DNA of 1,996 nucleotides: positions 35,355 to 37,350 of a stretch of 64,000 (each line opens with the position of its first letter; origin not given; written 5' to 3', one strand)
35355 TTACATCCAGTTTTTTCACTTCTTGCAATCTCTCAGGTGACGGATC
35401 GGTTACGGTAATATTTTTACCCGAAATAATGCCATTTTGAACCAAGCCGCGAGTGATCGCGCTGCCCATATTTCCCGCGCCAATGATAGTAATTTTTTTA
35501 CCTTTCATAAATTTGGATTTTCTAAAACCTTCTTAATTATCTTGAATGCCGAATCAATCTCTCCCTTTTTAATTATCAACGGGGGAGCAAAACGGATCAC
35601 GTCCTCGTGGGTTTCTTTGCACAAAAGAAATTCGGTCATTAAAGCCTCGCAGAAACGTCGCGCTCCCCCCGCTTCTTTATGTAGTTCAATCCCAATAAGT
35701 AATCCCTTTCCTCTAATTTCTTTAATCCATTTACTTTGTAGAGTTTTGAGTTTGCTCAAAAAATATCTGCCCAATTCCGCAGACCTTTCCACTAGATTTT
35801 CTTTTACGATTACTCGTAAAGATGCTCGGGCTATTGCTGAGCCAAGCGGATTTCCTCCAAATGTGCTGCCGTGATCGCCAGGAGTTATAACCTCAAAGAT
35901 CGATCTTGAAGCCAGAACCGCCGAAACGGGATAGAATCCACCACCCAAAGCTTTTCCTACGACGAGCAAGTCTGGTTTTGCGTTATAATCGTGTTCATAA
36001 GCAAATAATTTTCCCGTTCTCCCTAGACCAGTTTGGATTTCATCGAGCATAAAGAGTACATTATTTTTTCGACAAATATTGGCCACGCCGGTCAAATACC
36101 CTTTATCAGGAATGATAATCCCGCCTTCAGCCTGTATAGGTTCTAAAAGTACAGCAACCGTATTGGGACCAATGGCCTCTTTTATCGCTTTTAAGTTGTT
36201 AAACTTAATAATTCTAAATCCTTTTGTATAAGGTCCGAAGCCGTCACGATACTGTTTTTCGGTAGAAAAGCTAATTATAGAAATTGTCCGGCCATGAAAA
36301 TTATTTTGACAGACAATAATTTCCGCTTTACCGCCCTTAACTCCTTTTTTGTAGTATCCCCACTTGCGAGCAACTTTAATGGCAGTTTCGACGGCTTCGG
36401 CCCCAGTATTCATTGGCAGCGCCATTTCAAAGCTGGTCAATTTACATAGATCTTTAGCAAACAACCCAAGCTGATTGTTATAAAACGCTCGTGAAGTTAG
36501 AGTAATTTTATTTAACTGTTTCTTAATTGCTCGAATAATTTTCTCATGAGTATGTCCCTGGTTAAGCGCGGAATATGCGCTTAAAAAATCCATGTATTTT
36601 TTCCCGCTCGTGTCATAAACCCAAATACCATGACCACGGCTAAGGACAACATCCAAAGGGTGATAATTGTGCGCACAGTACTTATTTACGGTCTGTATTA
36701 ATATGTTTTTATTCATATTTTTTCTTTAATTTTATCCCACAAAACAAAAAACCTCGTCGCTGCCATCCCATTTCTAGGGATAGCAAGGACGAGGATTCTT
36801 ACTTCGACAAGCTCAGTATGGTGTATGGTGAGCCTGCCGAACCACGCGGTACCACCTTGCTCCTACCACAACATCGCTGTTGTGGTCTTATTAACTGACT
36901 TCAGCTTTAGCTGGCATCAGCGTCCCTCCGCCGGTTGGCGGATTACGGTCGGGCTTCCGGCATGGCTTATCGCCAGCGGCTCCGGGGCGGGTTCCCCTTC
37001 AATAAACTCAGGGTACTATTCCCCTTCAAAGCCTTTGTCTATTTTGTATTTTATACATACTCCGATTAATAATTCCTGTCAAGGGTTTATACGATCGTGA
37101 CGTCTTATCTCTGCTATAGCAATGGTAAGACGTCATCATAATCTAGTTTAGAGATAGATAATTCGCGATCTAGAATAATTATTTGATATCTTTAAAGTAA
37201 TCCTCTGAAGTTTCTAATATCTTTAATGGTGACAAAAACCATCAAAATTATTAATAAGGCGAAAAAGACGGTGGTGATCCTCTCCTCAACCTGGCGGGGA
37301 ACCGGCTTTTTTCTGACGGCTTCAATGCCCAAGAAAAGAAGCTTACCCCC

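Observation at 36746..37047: Complete T-box riboswitch with a CCC (proline) specifier and a very short Stem I, controlling a rocD-proC-proS operon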

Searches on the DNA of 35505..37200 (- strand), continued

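Call 41: search_with_rna_model(model_id=R1, sources=[window, L001, L002, L003, L004, L005, L006, L007, L008, L009, L010, L011, L012, L013, L014, L015, L016, L017, L018, L019, L020, L021, L022, L023, L024, L025, L026, L027, L028, L029, L030, L031, L032, L033, L034, L035, L036, L037, L038, L039, L040, L041, L042, L043, L044, L045, L046, L047, L048, L049, L050, L051, L052, L053, L054, L055, L056, L057, L058, L059, L060, L061, L062, L063, L064, L065, L066, L067, L068, L069, L070, L071, L072, L073, L074, L075, L076, L077, L078, L079, L080, L081, L082, L083, L084, L085, L086, L087, L088, L089, L090, L091, L092], max_evalue=1, show_alignments=0)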
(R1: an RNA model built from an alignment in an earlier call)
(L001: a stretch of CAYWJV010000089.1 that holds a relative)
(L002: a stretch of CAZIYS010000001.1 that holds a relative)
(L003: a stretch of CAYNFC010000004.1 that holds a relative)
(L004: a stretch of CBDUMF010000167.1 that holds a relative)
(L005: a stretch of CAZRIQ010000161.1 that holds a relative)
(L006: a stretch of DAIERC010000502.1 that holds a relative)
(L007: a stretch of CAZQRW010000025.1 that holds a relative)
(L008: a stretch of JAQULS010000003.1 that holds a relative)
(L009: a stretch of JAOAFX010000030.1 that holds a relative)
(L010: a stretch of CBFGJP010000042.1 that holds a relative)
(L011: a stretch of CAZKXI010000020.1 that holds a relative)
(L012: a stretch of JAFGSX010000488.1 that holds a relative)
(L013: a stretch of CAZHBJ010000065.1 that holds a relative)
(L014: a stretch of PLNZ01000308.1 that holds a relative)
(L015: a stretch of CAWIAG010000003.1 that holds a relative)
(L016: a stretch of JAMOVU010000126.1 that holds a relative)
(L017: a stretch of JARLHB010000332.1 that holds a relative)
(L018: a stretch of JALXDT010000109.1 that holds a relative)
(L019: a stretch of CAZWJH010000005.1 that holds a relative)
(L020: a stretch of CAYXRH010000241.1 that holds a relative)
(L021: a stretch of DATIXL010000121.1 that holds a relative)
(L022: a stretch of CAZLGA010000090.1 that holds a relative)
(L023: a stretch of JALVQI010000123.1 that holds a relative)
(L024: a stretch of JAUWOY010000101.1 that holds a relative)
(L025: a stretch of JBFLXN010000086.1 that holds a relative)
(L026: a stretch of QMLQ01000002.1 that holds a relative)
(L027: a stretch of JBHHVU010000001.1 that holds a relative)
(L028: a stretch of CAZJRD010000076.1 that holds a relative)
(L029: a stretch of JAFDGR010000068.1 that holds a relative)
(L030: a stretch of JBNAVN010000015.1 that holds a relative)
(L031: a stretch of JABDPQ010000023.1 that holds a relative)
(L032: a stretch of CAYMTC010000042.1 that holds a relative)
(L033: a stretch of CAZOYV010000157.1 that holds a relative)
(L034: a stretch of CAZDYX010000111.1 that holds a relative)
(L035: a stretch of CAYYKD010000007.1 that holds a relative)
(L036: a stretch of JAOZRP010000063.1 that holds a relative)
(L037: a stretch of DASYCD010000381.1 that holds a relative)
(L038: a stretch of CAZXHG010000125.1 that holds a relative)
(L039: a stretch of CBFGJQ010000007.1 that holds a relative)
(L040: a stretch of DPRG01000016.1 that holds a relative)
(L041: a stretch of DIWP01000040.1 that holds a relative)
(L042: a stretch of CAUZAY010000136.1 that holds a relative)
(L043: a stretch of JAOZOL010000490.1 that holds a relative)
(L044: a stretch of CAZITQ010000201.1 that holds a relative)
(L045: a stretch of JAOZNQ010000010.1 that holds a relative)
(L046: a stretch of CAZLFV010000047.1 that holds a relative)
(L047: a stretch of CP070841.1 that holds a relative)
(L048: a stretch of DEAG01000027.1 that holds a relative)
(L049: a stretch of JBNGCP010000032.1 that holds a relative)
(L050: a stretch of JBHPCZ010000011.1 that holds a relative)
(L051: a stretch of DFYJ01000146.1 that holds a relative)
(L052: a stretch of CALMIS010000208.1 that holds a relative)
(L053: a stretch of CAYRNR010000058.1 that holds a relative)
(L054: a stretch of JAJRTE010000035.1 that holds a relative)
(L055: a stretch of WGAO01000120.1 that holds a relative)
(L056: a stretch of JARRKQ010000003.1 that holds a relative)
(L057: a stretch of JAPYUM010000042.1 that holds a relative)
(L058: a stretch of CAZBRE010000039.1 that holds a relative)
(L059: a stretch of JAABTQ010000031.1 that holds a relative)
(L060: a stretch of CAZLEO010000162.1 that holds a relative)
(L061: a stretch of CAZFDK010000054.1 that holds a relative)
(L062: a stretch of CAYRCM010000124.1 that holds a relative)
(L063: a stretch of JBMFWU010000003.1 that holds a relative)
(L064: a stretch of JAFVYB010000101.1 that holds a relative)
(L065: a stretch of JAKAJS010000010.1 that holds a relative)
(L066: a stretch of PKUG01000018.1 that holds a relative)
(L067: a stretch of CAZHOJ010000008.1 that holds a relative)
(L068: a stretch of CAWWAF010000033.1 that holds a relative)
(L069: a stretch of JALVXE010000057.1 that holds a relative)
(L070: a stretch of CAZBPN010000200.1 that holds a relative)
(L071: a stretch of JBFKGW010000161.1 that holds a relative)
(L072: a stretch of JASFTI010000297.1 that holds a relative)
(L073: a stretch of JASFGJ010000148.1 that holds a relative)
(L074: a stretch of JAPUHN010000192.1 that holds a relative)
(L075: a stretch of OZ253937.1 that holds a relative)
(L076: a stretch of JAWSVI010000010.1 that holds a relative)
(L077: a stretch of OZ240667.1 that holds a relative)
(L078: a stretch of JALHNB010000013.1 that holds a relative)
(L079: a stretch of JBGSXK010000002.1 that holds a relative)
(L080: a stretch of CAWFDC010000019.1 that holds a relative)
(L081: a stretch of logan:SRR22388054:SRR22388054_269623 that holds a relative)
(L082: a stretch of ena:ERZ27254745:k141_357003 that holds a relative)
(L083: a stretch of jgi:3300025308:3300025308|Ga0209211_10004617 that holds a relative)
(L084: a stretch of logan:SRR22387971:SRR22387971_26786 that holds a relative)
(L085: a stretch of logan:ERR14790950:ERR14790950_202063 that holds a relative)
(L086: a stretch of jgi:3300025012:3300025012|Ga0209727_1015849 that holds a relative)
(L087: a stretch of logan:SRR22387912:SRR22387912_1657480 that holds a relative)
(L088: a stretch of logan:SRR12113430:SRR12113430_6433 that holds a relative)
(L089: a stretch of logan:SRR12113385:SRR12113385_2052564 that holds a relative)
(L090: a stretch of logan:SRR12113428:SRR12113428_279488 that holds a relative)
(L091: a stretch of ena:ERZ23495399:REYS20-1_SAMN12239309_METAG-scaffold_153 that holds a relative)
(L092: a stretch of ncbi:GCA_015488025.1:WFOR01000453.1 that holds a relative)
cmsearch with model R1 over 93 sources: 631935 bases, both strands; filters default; matches with E-value up to 1: 13.
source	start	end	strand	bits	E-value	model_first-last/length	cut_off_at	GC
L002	2804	2961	+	189.7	8.4e-49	1-156/156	no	0.46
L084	173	326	+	186.6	5.6e-48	1-156/156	no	0.45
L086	1530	1686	+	185.8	9.6e-48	1-156/156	no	0.46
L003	2782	2961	+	173.6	1.8e-44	1-156/156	no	0.46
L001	710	889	+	170.9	9.8e-44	1-156/156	no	0.44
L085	73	228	+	169.2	2.7e-43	1-156/156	no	0.53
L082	5779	5935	+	167.2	9.5e-43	1-156/156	no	0.46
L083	5779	5935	+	167.2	9.5e-43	1-156/156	no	0.46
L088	3742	3944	+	122.4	1.1e-30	1-156/156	no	0.47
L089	119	321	+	122.4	1.1e-30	1-156/156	no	0.47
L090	2501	2703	+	122.4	1.1e-30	1-156/156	no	0.47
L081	1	187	+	31.4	3.5e-06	32-156/156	5'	0.57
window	36782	37036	-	22.6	0.00086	1-156/156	no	0.55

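Call 51: search_with_rna_model(model_id=R1, sources=[L093, L094, L095, L096, L097, L098, L099, L100, L101, L102, L103, L104, L105, L106, L107, L108, L109, L110, L111, L112, L113, L114, L115, L116, L117, L118, L119, L120, L121, L122, L123, L124, L125, L126, L127, L128, L129, L130, L131, L132, L133, L134, L135, L136, L137, L138, L139, L140, L141, L142, L143, L144, L145, L146, L147, L148, L149, L150, L151, L152, L153, L154, L155, L156, L157, L158, L159, L160, L161, L162, L163, L164, L165, L166, L167, L168, L169, L170, L171, L172], max_evalue=0.01)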
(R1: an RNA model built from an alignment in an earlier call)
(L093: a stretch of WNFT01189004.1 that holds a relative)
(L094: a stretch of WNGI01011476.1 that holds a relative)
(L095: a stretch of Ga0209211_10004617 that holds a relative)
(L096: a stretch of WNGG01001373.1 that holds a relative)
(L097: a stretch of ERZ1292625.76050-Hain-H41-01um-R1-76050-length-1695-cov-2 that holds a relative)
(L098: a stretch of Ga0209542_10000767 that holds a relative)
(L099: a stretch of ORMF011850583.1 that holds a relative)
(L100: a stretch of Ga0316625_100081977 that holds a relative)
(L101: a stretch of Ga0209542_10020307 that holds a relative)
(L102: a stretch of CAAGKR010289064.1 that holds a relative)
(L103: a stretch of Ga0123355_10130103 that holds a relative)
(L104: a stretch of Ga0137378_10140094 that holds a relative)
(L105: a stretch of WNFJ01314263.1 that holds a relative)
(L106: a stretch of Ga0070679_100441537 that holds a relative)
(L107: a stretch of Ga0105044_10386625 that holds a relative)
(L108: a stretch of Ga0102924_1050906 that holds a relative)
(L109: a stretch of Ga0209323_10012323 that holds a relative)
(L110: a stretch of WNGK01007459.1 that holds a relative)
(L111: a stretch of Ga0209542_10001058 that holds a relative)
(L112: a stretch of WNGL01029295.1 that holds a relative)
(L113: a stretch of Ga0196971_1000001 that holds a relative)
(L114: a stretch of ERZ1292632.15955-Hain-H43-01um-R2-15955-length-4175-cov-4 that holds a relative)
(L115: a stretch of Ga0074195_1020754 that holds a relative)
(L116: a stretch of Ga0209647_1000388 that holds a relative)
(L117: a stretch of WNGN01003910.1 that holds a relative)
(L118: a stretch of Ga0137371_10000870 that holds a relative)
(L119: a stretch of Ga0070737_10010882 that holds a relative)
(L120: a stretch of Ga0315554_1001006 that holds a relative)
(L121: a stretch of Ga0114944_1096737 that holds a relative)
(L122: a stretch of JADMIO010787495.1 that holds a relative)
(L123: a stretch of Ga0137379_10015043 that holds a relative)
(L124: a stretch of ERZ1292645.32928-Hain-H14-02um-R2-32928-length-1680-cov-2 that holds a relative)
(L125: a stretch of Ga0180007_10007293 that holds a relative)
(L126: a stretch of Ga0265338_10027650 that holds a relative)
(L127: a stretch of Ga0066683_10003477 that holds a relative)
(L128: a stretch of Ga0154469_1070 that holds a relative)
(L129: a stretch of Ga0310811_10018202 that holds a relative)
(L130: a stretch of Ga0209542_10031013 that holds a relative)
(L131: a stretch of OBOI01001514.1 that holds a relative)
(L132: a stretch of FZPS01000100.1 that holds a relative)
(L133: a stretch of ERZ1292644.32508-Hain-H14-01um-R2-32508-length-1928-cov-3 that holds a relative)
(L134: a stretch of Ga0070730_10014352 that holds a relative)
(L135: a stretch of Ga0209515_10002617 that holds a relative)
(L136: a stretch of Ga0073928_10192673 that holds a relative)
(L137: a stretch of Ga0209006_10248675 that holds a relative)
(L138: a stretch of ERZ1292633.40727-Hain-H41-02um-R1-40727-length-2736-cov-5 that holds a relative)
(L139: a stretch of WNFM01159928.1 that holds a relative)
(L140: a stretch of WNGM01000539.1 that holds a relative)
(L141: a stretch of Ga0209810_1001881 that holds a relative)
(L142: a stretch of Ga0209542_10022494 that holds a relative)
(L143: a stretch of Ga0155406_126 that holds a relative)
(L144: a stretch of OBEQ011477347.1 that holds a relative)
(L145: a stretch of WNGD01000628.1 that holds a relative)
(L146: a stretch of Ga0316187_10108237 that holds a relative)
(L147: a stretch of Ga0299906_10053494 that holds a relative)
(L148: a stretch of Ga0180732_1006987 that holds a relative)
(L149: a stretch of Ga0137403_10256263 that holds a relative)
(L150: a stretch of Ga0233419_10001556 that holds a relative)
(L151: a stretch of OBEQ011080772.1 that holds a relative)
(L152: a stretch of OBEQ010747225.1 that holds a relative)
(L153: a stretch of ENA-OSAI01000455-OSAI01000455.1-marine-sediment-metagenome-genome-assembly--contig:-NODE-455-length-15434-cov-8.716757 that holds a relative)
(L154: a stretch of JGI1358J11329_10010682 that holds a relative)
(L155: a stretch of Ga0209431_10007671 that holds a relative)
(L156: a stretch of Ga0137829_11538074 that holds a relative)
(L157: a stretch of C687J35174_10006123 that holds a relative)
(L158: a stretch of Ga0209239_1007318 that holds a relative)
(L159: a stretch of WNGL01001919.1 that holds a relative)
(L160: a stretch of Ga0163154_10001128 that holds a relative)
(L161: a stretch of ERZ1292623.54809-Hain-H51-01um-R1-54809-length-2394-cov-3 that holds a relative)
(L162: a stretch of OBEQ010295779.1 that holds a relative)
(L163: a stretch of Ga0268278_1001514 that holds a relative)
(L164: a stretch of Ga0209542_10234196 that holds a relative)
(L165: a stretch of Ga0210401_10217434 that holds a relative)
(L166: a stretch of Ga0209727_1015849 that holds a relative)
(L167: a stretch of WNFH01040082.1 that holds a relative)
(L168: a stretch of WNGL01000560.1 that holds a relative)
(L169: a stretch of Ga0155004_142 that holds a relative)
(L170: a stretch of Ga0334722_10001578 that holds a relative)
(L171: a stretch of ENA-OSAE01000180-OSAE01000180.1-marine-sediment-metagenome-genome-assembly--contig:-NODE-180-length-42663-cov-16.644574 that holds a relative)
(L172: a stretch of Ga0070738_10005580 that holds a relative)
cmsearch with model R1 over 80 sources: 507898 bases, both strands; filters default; matches with E-value up to 0.01: 79.
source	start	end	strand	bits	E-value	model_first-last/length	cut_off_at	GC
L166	1530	1686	+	185.8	7.7e-48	1-156/156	no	0.46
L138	2123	2278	-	183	4.4e-47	1-156/156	no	0.46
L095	3349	3505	-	167.2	7.6e-43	1-156/156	no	0.46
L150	3426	3598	-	158.4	1.8e-40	1-156/156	no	0.5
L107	859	1063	-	150.4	2.5e-38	1-156/156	no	0.43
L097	1001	1198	-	146.7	2.6e-37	1-156/156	no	0.43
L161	1923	2120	+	146.7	2.6e-37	1-156/156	no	0.43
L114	2990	3135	-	146.4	3e-37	1-156/156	no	0.47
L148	2916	3125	-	138.5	4.1e-35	1-156/156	no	0.4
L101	8777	8947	-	137.7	6.9e-35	1-156/156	no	0.5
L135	532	697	+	137.6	7.1e-35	1-156/156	no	0.49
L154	1359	1524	+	137.6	7.1e-35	1-156/156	no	0.49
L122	3839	4045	-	134.8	4.2e-34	1-156/156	no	0.41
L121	297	500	-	132.2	2.1e-33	1-156/156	no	0.47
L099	6895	7094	-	123.4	4.8e-31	1-156/156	no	0.48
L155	3690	3944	+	120.7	2.6e-30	1-156/156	no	0.43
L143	637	811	+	112.9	3.2e-28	1-156/156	no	0.41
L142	9488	9725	+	106.8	1.4e-26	1-156/156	no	0.43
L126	605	873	+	105.8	2.6e-26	1-156/156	no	0.43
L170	7982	8125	+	103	1.5e-25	1-156/156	no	0.49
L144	1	202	+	101.5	3.7e-25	1-156/156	no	0.39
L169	1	163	+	85.5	7.8e-21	43-156/156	5'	0.4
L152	1020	1184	-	85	1.1e-20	1-156/156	no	0.41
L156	1527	1712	-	76.6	1.9e-18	1-156/156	no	0.4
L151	1530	1720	-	76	2.8e-18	1-156/156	no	0.43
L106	149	297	-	72.8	2.1e-17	1-156/156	no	0.46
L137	128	359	+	67.7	4.8e-16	1-156/156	no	0.41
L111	3524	3683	-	67.4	5.7e-16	1-156/156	no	0.49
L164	970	1244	+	64.4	3.7e-15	1-156/156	no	0.45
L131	2232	2377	-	62.6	1.2e-14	1-156/156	no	0.54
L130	1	142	+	60.7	3.6e-14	58-156/156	5'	0.42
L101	5222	5409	-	54.3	1.9e-12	1-156/156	no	0.49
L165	1531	1764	-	51.5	1.1e-11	1-156/156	no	0.38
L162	6779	6976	-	49.5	3.7e-11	1-156/156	no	0.54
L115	581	847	-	41.9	4.2e-09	1-156/156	no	0.52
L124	1365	1582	+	40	1.4e-08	1-156/156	no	0.57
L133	1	121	+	35.6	2.2e-07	67-156/156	5'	0.53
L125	10326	10473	+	35.5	2.3e-07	1-156/156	no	0.39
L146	1358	1516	+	35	3.1e-07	1-156/156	no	0.48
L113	1326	1458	-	33.4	8.2e-07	1-156/156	no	0.56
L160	3864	3913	+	30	6.9e-06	108-155/156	no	0.52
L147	245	281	+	28.3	2e-05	118-155/156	no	0.57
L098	4025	4204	-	26.7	5.2e-05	1-156/156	no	0.48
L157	11401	11580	+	26.7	5.2e-05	1-156/156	no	0.48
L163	6821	7035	+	25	0.00015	1-156/156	no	0.53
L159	11922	11964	-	24.8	0.00017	115-155/156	no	0.53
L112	4590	4633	-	24.6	0.00019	114-155/156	no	0.52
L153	3863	3894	+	24.1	0.00026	123-154/156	no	0.62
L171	1858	1889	+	24.1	0.00026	123-154/156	no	0.62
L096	6713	6763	+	24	0.00029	110-155/156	no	0.49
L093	1125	1172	+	23.1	0.00051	112-155/156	no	0.54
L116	5848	5895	+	23.1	0.00051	112-155/156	no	0.54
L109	5630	5680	-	22.7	0.00064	110-155/156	no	0.49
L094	4814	4851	+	22.3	0.00082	120-155/156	no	0.61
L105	2508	2545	+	22.3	0.00082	120-155/156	no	0.61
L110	11415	11452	-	22.3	0.00082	120-155/156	no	0.61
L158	5260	5297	+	22.3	0.00082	120-155/156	no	0.61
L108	211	256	-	22.1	0.00089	115-155/156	no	0.52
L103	2665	2702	+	21.9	0.001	120-155/156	no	0.63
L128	4218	4265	+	21.9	0.001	108-155/156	no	0.58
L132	1684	1714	+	21.8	0.0011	123-154/156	no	0.65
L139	121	153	+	21.5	0.0013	123-154/156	no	0.64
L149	958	1008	-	21.2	0.0016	112-155/156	no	0.57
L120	3973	4012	-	21.1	0.0017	120-155/156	no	0.57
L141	2064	2111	-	21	0.0018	112-155/156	no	0.6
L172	743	790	-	21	0.0018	112-155/156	no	0.6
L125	10085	10227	-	20.6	0.0024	1-156/156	no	0.48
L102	2550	2598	-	20.5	0.0024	112-155/156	no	0.59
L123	4224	4272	-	20.5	0.0024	112-155/156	no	0.59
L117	392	432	-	19.5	0.0045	120-155/156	no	0.59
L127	145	185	+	19.5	0.0045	120-155/156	no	0.59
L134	371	411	-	19.5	0.0045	120-155/156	no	0.59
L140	8112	8152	+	19.5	0.0045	120-155/156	no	0.59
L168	8830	8870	-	19.5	0.0045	120-155/156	no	0.59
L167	499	548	-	19.3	0.0053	114-155/156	no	0.54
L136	1247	1296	+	19.1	0.0059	114-155/156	no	0.56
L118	1909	1954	+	18.3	0.0095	112-155/156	no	0.65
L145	2654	2699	+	18.3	0.0095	112-155/156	no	0.65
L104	512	553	-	18.3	0.0096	120-155/156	no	0.6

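Call 68: search_with_rna_model(model_id=R1, sources=[window, L001, L002, L003, L082, L084, L085, L086, L088, L138, L150, L107, L097, L114, L148, L101, L135, L122, L121, L099, L155, L143, L142, L126, L170, L144, L152, L156, L151, L106, L137, L111, L164, L131, L165, L162, L115, L124, L125, L163], max_evalue=0.001, make_alignment=true)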
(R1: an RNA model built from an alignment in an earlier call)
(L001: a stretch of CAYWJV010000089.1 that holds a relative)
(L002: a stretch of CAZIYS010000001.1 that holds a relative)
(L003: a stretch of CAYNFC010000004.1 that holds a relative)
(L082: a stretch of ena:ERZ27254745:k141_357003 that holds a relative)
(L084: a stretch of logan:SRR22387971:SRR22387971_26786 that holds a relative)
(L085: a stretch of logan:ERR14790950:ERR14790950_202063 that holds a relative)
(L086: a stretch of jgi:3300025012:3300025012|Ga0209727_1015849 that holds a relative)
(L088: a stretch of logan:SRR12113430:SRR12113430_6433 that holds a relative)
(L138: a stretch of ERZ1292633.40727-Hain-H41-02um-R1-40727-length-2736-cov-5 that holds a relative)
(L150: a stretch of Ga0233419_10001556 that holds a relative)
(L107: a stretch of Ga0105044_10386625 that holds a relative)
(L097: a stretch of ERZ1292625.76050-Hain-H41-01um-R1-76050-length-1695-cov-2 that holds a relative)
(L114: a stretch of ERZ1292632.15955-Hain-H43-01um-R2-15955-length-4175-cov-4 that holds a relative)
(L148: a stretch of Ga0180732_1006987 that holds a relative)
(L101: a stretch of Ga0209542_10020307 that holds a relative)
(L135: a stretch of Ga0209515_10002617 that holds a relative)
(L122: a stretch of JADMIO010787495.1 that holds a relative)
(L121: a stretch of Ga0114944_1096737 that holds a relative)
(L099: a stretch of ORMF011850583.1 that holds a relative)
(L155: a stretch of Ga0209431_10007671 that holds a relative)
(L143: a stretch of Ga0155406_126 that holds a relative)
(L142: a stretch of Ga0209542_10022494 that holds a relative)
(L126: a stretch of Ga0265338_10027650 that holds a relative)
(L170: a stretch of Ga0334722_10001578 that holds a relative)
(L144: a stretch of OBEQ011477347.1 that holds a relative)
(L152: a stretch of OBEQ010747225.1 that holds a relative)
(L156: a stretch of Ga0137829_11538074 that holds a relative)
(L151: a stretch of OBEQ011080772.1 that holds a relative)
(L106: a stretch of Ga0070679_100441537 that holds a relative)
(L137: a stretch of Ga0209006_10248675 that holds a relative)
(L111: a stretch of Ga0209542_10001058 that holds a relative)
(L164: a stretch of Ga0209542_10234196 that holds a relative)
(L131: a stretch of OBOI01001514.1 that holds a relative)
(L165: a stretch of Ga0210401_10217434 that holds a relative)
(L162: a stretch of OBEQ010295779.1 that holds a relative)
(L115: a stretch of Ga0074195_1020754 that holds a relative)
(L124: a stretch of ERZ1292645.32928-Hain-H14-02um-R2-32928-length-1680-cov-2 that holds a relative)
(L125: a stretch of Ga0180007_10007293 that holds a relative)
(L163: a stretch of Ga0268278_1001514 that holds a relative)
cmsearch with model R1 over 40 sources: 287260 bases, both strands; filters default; matches with E-value up to 0.001: 41.
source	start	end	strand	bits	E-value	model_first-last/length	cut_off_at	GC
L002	2804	2961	+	189.7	3.8e-49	1-156/156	no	0.46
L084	173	326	+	186.6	2.5e-48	1-156/156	no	0.45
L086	1530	1686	+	185.8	4.3e-48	1-156/156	no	0.46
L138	2123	2278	-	183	2.5e-47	1-156/156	no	0.46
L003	2782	2961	+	173.6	8.1e-45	1-156/156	no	0.46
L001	710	889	+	170.9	4.5e-44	1-156/156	no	0.44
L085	73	228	+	169.2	1.2e-43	1-156/156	no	0.53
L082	5779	5935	+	167.2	4.3e-43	1-156/156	no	0.46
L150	3426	3598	-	158.4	1e-40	1-156/156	no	0.5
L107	859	1063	-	150.4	1.4e-38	1-156/156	no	0.43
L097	1001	1198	-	146.7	1.4e-37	1-156/156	no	0.43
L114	2990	3135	-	146.4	1.7e-37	1-156/156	no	0.47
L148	2916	3125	-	138.5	2.3e-35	1-156/156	no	0.4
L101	8777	8947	-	137.7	3.9e-35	1-156/156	no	0.5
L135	532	697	+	137.6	4e-35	1-156/156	no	0.49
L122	3839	4045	-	134.8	2.4e-34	1-156/156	no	0.41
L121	297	500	-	132.2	1.2e-33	1-156/156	no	0.47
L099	6895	7094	-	123.4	2.7e-31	1-156/156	no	0.48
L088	3742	3944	+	122.4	5.2e-31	1-156/156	no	0.47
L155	3690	3944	+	120.7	1.5e-30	1-156/156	no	0.43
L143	637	811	+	112.9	1.8e-28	1-156/156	no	0.41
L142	9488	9725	+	106.8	7.9e-27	1-156/156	no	0.43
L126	605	873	+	105.8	1.5e-26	1-156/156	no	0.43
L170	7982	8125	+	103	8.7e-26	1-156/156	no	0.49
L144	1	202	+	101.5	2.1e-25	1-156/156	no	0.39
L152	1020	1184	-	85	6.1e-21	1-156/156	no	0.41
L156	1527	1712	-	76.6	1.1e-18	1-156/156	no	0.4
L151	1530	1720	-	76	1.6e-18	1-156/156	no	0.43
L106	149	297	-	72.8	1.2e-17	1-156/156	no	0.46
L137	128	359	+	67.7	2.7e-16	1-156/156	no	0.41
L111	3524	3683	-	67.4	3.2e-16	1-156/156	no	0.49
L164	970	1244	+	64.4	2.1e-15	1-156/156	no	0.45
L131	2232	2377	-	62.6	6.6e-15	1-156/156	no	0.54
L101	5222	5409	-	54.3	1.1e-12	1-156/156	no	0.49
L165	1531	1764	-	51.5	6.4e-12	1-156/156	no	0.38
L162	6779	6976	-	49.5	2.1e-11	1-156/156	no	0.54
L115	581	847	-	41.9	2.4e-09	1-156/156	no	0.52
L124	1365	1582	+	40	7.7e-09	1-156/156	no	0.57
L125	10326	10473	+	35.5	1.3e-07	1-156/156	no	0.39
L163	6821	7035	+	25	8.4e-05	1-156/156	no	0.53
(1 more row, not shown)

Alignment A4: 41 matches aligned to the model, 595 columns, each read 5' to 3' on its own strand. Consensus structure (alignment columns), stored with it:
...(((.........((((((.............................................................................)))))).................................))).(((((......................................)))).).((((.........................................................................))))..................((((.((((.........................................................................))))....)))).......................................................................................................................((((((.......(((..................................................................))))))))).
